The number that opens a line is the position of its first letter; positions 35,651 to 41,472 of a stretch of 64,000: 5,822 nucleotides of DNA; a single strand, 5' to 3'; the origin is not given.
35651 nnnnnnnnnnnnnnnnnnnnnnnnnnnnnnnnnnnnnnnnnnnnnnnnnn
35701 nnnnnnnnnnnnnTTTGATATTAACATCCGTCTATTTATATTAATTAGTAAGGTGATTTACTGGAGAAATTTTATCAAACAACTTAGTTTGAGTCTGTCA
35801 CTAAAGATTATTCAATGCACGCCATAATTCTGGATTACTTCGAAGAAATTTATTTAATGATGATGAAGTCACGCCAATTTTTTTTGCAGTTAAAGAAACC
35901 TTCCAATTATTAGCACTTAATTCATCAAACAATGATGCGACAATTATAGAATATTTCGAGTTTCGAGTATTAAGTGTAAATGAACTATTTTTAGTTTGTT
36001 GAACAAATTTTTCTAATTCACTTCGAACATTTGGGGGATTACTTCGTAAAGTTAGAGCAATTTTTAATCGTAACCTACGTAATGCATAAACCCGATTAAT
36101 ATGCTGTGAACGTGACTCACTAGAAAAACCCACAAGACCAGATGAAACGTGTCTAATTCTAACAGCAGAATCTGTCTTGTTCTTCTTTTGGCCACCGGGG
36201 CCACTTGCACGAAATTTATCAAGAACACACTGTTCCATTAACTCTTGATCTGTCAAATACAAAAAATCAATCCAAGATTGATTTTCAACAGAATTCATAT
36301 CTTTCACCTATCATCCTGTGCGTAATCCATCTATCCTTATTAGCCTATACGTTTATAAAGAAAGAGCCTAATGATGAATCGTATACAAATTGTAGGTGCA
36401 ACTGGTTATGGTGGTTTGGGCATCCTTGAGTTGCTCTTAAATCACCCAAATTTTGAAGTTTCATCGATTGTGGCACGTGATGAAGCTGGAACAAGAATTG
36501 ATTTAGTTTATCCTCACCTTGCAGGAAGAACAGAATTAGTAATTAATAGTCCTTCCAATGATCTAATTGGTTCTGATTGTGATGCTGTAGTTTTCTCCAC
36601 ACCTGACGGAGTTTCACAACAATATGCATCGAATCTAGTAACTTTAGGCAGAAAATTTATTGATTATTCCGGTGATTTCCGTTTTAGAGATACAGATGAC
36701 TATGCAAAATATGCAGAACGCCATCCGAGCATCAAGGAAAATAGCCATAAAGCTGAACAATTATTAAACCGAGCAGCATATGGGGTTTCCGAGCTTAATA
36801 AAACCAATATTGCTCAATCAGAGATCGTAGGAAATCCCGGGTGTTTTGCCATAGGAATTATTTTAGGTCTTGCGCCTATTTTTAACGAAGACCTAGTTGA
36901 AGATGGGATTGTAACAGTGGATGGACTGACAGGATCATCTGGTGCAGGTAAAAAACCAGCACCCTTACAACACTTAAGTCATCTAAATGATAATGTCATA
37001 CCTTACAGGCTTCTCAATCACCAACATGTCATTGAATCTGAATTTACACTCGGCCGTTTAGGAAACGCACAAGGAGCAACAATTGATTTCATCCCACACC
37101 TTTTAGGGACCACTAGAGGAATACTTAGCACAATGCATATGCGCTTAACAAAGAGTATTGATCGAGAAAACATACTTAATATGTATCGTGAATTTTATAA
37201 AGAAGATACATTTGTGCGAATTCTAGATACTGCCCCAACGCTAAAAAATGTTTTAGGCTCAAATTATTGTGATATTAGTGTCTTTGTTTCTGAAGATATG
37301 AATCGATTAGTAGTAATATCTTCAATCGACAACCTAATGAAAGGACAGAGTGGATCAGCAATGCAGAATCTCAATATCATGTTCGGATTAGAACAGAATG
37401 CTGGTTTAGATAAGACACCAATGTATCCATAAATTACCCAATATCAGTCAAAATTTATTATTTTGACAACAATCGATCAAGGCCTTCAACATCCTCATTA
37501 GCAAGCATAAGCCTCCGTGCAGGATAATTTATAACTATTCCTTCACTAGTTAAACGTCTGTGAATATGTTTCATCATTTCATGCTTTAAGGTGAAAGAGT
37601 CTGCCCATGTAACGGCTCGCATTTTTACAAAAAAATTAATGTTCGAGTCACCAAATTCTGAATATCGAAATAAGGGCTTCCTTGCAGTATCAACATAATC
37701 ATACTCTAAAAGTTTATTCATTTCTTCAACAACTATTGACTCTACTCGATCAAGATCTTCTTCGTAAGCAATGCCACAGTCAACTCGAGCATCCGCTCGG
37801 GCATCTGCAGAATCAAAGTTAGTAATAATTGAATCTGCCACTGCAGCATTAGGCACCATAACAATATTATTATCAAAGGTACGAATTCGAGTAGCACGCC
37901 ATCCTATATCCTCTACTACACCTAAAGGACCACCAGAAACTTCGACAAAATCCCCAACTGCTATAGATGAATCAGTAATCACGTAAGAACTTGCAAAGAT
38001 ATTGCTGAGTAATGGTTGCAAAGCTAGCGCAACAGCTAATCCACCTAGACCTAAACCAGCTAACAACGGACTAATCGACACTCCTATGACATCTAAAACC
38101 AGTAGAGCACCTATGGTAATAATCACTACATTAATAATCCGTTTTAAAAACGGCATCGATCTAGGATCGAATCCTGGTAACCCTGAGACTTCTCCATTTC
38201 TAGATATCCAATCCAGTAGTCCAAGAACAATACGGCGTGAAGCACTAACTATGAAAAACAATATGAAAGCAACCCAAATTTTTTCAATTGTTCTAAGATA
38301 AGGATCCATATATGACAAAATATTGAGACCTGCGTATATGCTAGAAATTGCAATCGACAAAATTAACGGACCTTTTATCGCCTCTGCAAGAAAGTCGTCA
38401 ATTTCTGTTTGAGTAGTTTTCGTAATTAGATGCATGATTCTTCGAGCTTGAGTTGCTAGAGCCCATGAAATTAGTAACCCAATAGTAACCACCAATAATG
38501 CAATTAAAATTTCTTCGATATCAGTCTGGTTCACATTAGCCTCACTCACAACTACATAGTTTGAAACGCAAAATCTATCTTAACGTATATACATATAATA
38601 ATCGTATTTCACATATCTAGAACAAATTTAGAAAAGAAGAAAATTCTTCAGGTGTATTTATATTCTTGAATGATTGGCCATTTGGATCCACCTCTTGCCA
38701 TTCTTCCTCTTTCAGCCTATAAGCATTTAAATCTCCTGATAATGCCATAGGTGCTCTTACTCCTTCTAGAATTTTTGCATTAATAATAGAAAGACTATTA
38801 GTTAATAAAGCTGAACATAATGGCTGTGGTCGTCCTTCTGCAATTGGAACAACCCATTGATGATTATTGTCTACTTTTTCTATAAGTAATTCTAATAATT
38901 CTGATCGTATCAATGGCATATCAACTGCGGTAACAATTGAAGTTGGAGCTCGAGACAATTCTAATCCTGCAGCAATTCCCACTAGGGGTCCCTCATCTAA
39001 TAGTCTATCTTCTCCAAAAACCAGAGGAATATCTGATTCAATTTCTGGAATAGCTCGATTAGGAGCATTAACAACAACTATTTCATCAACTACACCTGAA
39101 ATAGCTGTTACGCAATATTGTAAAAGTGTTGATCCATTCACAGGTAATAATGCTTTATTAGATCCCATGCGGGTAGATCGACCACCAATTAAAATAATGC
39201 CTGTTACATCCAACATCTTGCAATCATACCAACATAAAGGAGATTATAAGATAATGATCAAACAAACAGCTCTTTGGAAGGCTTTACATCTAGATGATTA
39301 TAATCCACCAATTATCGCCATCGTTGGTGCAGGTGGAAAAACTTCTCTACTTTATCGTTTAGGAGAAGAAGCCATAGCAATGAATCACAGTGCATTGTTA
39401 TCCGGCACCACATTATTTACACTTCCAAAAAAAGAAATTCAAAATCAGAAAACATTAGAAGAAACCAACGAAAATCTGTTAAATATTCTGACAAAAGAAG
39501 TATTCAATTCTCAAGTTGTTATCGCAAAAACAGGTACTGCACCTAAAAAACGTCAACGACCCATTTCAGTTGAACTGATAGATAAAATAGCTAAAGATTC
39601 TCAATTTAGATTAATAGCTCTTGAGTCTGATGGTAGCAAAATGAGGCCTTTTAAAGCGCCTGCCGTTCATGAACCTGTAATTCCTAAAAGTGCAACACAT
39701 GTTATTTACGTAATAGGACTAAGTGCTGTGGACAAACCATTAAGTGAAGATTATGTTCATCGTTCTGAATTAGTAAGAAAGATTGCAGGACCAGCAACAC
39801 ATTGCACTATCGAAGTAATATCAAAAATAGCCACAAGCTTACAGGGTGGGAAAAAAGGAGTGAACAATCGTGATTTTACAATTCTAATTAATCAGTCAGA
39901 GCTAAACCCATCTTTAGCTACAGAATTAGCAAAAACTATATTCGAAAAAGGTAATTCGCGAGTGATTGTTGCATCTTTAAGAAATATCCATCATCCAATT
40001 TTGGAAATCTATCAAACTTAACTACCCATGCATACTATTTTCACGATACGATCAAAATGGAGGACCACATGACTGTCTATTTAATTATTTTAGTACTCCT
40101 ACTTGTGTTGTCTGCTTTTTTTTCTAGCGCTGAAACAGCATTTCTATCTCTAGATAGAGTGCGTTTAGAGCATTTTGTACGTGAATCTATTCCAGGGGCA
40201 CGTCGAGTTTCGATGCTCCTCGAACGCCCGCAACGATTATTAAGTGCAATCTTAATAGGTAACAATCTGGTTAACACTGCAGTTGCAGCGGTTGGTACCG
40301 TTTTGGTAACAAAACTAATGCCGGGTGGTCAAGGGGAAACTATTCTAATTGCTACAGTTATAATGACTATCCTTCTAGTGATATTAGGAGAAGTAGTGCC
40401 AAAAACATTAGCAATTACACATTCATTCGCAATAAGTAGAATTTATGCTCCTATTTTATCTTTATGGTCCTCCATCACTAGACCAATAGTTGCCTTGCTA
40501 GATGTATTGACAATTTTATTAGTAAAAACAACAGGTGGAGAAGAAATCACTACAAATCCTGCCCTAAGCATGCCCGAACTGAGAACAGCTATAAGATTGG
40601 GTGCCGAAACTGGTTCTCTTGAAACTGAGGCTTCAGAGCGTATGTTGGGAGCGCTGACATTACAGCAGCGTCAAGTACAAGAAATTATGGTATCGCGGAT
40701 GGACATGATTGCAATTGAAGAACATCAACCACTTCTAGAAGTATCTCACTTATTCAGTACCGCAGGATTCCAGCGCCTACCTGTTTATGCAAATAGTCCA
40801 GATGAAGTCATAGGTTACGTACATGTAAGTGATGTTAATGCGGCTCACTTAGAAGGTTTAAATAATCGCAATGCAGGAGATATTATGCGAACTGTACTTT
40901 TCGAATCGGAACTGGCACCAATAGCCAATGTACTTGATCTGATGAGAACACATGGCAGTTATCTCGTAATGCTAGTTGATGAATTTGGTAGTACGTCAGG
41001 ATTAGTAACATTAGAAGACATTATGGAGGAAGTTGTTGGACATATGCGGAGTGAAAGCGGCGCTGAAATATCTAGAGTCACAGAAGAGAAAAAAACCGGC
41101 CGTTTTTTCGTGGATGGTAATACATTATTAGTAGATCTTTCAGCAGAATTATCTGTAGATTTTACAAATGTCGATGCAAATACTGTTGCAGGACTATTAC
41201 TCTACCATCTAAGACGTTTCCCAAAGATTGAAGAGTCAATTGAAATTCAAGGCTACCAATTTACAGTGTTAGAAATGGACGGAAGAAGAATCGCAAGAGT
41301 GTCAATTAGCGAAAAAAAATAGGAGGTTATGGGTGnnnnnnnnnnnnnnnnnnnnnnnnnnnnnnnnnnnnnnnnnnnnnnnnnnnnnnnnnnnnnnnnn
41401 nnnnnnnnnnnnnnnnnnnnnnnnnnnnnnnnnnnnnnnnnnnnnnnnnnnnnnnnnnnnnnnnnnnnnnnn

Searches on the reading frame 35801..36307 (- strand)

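Call 32: search_protein_families(library=pfam, proteins=[window:35801-36307:-], max_evalue=0.0001)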
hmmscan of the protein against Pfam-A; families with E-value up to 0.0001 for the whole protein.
window:35801-36307:- (168 aa): 1 family
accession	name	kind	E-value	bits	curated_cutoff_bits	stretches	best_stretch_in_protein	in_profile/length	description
PF00472.26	RF-1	-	1.3e-17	64.3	35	1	27-100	12-88/116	RF-1 domain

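Call 35: search_protein_families(library=ncbifam, proteins=[window:35801-36307:-], max_evalue=0.001)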
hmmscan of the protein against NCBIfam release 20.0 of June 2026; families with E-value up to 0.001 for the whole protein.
window:35801-36307:- (168 aa): 5 families
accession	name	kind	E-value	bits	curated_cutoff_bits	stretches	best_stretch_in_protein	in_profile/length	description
TIGR00020.2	prfB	exception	6.4e-17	61.6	370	1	27-109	229-308/353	peptide chain release factor 2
TIGR03072.1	release_prfH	equivalog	1.3e-16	60.7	166.65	1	26-90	107-171/200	peptide chain release factor H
NF001859.2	PRK00591.1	equivalog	6.6e-16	58.3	400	1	29-90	218-279/347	peptide chain release factor 1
TIGR00019.1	prfA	equivalog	1e-13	50.9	423.25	1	29-88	226-285/361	peptide chain release factor 1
NF006718.0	PRK09256.1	equivalog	1.6e-08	34.4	100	1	18-53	12-43/140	alternative ribosome rescue aminoacyl-tRNA hydrolase ArfB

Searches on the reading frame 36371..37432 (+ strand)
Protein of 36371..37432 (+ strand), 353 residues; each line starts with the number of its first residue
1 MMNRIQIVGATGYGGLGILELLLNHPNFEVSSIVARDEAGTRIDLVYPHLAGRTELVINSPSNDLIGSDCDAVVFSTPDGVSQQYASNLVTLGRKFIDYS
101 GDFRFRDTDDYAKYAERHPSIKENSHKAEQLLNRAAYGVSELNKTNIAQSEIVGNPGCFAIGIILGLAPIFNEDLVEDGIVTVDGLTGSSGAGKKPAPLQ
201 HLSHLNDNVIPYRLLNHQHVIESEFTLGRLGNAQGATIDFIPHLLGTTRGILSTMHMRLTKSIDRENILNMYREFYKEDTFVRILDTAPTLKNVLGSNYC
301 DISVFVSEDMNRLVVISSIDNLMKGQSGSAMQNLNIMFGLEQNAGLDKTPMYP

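Call 32: search_protein_families(library=pfam, proteins=[window:36371-37432:+], max_evalue=0.0001)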
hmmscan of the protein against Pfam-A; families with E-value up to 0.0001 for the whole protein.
window:36371-37432:+ (353 aa): 3 families
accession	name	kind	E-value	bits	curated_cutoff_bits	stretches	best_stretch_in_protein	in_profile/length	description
PF22698.1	Semialdhyde_dhC_1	-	9.2e-48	162.6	27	1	158-321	1-165/165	Semialdehyde dehydrogenase, dimerisation domain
PF01118.30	Semialdhyde_dh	-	2.4e-26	92.9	26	1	4-149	1-120/121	Semialdehyde dehydrogenase, NAD binding domain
PF02774.23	Semialdhyde_dhC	-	2.6e-17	64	26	1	167-324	1-184/184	Semialdehyde dehydrogenase, dimerisation domain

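Call 35: search_protein_families(library=ncbifam, proteins=[window:36371-37432:+], max_evalue=0.001)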
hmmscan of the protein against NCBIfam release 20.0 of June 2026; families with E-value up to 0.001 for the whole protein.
window:36371-37432:+ (353 aa): 7 families
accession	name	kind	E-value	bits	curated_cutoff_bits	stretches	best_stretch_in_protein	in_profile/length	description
TIGR01850.1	argC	equivalog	7.2e-107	357.6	233.6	1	4-353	2-345/345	N-acetyl-gamma-glutamyl-phosphate reductase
TIGR01851.1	argC_other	equivalog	2.6e-24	86.1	229.85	1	134-340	88-310/310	N-acetyl-gamma-glutamyl-phosphate reductase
TIGR00978.1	asd_EA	equivalog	6.5e-15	55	301.2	1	145-280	134-269/342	aspartate-semialdehyde dehydrogenase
NF006416.0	PRK08664.1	subfamily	1.5e-14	54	232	2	145-280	137-271/350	aspartate-semialdehyde dehydrogenase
NF011456.0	PRK14874.1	equivalog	1.5e-09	37.3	223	1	2-105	4-102/346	aspartate-semialdehyde dehydrogenase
TIGR01296.1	asd_B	equivalog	7.6e-07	28.6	324.2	0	5-105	2-97/339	aspartate-semialdehyde dehydrogenase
NF005229.0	PRK06728.1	equivalog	0.00017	20.6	628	0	5-106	8-105/347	aspartate-semialdehyde dehydrogenase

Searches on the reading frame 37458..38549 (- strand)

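Call 32: search_protein_families(library=pfam, proteins=[window:37458-38549:-], max_evalue=0.0001)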
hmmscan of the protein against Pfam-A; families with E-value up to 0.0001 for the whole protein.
window:37458-38549:- (363 aa): 3 families
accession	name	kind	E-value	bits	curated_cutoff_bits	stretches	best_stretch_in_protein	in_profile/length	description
PF00924.24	MS_channel_2nd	-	3.9e-16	59.4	20.2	1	180-245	2-66/68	Mechanosensitive ion channel, beta-domain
PF21088.3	MS_channel_1st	-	2.9e-10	40.4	23.1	1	138-178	2-42/42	Mechanosensitive ion channel, transmembrane helices 2/3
PF21082.3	MS_channel_3rd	-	1.7e-07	32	21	1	255-340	2-88/88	Mechanosensitive ion channel MscS, C-terminal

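Call 35: search_protein_families(library=ncbifam, proteins=[window:37458-38549:-], max_evalue=0.001)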
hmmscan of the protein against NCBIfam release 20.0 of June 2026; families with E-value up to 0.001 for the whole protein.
window:37458-38549:- (363 aa): 6 families
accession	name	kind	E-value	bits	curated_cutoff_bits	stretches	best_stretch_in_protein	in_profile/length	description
NF047602.1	MscsSHelicob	equivalog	3.8e-26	92.1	400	1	134-342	48-251/260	small-conductance mechanosensitive channel MscS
NF007662.0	PRK10334.1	subfamily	4.3e-24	85.2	321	1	133-344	67-272/286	small-conductance mechanosensitive channel MscS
NF047601.1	MscSThanab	equivalog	2.5e-22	79.6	500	1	135-352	68-279/280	small-conductance mechanosensitive channel MscS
NF008438.0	PRK11281.1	equivalog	2e-14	52.4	991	1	138-353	881-1092/1113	mechanosensitive channel MscK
NF008542.0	PRK11465.1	equivalog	1.5e-13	50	596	1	124-286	501-659/741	mechanosensitive channel protein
NF008180.0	PRK10929.1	equivalog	2.3e-08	32.4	809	1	139-348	879-1084/1109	miniconductance mechanosensitive channel MscM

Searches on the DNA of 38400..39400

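Call 54: search_rna_families(source=window, start=38400, end=39400, threshold=evalue, max_evalue=1)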
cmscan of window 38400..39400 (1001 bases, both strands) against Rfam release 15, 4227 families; matches with E-value up to 1: 0.
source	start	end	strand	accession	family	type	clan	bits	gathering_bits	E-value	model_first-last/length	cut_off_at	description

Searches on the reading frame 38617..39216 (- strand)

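Call 102: search_protein_families(library=pfam, proteins=[window:38617-39216:-], max_evalue=0.01)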
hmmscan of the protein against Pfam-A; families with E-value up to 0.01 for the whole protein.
window:38617-39216:- (199 aa): 2 families
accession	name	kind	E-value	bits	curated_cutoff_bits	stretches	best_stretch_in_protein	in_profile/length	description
PF12804.13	NTP_transf_3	-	6.2e-31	108.2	27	1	6-135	1-133/160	MobA-like NTP transferase domain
PF01128.25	IspD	-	0.0031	17.7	27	1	7-69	4-74/221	2-C-methyl-D-erythritol 4-phosphate cytidylyltransferase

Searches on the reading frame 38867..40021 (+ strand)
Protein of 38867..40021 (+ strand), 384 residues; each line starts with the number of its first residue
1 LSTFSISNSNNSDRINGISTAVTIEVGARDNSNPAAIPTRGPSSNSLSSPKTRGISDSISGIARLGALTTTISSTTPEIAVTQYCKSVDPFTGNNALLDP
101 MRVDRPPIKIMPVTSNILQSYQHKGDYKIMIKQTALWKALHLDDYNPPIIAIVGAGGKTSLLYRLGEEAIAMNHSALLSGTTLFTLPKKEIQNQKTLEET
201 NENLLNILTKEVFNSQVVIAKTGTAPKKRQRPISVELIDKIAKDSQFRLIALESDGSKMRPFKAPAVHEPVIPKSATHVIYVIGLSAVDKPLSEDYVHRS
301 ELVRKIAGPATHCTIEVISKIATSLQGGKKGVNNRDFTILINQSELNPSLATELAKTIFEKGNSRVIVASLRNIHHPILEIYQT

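Call 32: search_protein_families(library=pfam, proteins=[window:38867-40021:+], max_evalue=0.0001)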
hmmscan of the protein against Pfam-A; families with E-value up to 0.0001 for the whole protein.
window:38867-40021:+ (384 aa): 1 family
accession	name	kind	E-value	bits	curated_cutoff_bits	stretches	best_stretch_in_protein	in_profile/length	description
PF19842.5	YqeC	-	4e-35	121.6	27.6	1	150-301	1-145/145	YqeC protein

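Call 35: search_protein_families(library=ncbifam, proteins=[window:38867-40021:+], max_evalue=0.001)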
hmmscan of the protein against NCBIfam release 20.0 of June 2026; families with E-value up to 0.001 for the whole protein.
window:38867-40021:+ (384 aa): 1 family
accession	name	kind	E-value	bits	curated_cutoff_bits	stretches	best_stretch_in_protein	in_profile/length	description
TIGR03172.2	TIGR03172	equivalog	6.6e-43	147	73.05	1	149-348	1-194/209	selenium cofactor biosynthesis protein YqeC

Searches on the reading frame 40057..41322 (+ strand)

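Call 32: search_protein_families(library=pfam, proteins=[window:40057-41322:+], max_evalue=0.0001)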
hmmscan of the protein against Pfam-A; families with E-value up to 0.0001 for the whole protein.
window:40057-41322:+ (421 aa): 3 families
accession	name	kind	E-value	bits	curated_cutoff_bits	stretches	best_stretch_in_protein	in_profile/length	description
PF01595.25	CNNM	-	3.6e-48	164.1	28.4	1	10-191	1-180/181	Cyclin M transmembrane N-terminal domain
PF03471.22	CorC_HlyC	-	1.8e-20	73.2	27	1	345-419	3-79/81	Transporter associated domain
PF00571.33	CBS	-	5.6e-14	52.6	24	2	207-261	1-52/57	CBS domain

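Call 35: search_protein_families(library=ncbifam, proteins=[window:40057-41322:+], max_evalue=0.001)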
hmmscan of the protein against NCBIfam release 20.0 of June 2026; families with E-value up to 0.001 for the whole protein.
window:40057-41322:+ (421 aa): 7 families
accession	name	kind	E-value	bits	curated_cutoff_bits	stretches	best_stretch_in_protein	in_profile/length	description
TIGR03520.1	GldE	subfamily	9.5e-68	229.1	376.05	1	12-418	1-406/408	gliding motility-associated protein GldE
NF008604.1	PRK11573.1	equivalog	1.1e-59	202.4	475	1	6-419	7-418/428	hypothetical protein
NF052568.1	PolamExpPaeASal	equivalog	6.4e-42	143.9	500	1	8-417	4-422/424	polyamine export protein PaeA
NF011675.0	PRK15094.1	equivalog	4.3e-27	95.2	379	1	177-417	39-279/292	CNNM family magnesium/cobalt transport protein CorC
NF053863.1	DS11_antiphage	equivalog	3.7e-06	26.3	260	1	163-325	28-191/305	CBS domain-containing anti-phage protein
TIGR01302.1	IMP_dehydrog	equivalog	0.00019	20.4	481.5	1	206-325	81-199/450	IMP dehydrogenase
NF011443.0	PRK14869.1-5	equivalog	0.00059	18.4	335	0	287-334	86-133/546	putative manganese-dependent inorganic diphosphatase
